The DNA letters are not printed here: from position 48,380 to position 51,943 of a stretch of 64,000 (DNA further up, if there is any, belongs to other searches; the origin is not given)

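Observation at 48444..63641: Tandem giant GH-A-type surface glycoproteins coupled to a processive GT2 glycan synthase: candidate surface-glycan / exopolysaccharide locus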

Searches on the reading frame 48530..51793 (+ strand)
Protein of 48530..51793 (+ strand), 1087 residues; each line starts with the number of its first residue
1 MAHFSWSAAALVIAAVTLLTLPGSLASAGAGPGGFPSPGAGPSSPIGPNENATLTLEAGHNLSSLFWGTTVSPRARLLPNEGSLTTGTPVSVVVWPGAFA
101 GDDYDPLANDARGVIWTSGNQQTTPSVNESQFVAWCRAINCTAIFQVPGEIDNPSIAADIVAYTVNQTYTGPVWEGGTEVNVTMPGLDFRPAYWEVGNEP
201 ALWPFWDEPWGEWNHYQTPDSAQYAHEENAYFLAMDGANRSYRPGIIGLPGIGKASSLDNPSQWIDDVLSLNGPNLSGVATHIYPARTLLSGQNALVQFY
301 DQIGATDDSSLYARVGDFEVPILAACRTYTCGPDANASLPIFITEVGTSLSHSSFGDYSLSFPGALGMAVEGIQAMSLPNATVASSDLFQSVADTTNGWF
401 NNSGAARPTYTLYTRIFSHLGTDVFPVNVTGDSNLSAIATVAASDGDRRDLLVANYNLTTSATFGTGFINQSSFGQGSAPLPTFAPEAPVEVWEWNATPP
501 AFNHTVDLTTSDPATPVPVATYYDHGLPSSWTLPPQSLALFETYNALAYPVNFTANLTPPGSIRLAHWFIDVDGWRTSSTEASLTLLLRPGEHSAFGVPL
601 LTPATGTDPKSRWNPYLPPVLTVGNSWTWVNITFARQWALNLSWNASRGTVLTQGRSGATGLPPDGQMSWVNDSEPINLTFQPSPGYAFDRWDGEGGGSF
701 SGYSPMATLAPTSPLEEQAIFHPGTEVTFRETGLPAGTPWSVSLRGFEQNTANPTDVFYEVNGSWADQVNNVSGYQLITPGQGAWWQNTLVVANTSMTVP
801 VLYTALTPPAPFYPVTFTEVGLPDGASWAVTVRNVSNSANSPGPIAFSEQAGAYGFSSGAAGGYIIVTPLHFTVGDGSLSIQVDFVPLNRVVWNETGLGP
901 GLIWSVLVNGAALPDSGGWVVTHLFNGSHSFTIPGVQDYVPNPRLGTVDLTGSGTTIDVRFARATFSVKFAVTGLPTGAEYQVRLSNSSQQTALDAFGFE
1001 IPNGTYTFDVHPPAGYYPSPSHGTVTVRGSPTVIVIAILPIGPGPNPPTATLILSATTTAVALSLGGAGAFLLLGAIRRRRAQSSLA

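Call 4: search_protein_families(library=pfam, proteins=[window:48530-51793:+], max_evalue=0.1)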
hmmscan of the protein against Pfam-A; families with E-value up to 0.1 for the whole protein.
window:48530-51793:+ (1087 aa): 1 family
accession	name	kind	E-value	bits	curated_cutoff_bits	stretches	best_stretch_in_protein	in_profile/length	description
PF18998.6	Flg_new_2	-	0.026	14.9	23.6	0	677-701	25-48/73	Divergent InlB B-repeat domain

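Call 6: search_solved_structures(query=window:48530-51793:+, max_evalue=10, show_alignments=3)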
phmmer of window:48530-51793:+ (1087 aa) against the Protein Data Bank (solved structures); distinct sequences matched with E-value up to 10: 0.

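Call 7: find_homologous_proteins(query=window:48530-51793:+, max_evalue=0.001)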
Query window:48530-51793:+ (1087 aa): 97 proteins with E <= 0.001 among 8000 candidates.
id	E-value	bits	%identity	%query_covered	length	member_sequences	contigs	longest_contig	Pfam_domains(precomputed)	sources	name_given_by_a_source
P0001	0.0e+0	2487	100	100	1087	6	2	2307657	-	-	-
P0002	0.0e+0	1874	82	92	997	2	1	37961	-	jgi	jgi:hypothetical protein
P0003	0.0e+0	1696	69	95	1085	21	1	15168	-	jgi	-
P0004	0.0e+0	1639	68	99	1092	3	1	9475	-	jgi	jgi:hypothetical protein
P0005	0.0e+0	1594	65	99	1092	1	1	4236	-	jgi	jgi:hypothetical protein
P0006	0.0e+0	1567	65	99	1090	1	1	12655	-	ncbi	-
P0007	0.0e+0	1397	59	99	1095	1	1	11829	-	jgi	jgi:hypothetical protein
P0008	0.0e+0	1371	59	95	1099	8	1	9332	-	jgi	jgi:hypothetical protein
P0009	0.0e+0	1360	59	95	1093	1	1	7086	-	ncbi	-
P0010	0.0e+0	1351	68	81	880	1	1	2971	-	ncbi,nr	ncbi:MAG: hypothetical protein L3K02_09145, partial [Thermoplasmata archaeon]|nr:hypothetical protei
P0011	0.0e+0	1259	71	67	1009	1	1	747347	-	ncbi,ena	-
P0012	0.0e+0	1014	41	95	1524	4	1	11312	-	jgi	jgi:hypothetical protein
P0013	7.7e-296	1002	41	91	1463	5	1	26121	-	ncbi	ncbi:MAG: hypothetical protein WB852_06505 [Thermoplasmata archaeon]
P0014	7.2e-291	986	41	89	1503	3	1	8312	-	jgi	jgi:hypothetical protein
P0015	8.1e-291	986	64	63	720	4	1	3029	-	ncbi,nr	ncbi:MAG: hypothetical protein L3J92_07835, partial [Thermoplasmata archaeon]|nr:hypothetical protei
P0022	2.9e-253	861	40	92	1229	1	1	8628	PF18998.7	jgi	jgi:hypothetical protein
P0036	5.5e-183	629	36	92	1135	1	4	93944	PF18998.7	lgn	-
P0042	1.2e-174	601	34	95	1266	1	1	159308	PF18998.7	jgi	jgi:Divergent InlB B-repeat domain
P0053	3.3e-155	537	34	94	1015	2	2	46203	PF18998.7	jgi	jgi:hypothetical protein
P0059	9.3e-150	519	36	95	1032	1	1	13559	PF18998.7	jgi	jgi:hypothetical protein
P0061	5.5e-148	513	32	91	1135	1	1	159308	PF18998.7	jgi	jgi:Divergent InlB B-repeat domain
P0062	2.8e-146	507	35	96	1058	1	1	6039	PF18998.7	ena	-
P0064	1.6e-143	498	36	95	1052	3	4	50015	PF18998.7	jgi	-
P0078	3.8e-124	434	34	84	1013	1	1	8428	PF18998.7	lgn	-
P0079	1.8e-122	428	32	93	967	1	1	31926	PF18998.7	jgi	jgi:hypothetical protein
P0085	9.5e-96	340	32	94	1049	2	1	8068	PF18998.7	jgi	jgi:Divergent InlB B-repeat domain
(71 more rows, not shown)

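Call 17: search_protein_families(library=ncbifam, proteins=[window:48530-51793:+], max_evalue=0.01)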
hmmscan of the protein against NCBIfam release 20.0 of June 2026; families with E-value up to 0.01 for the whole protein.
window:48530-51793:+ (1087 aa): 0 families
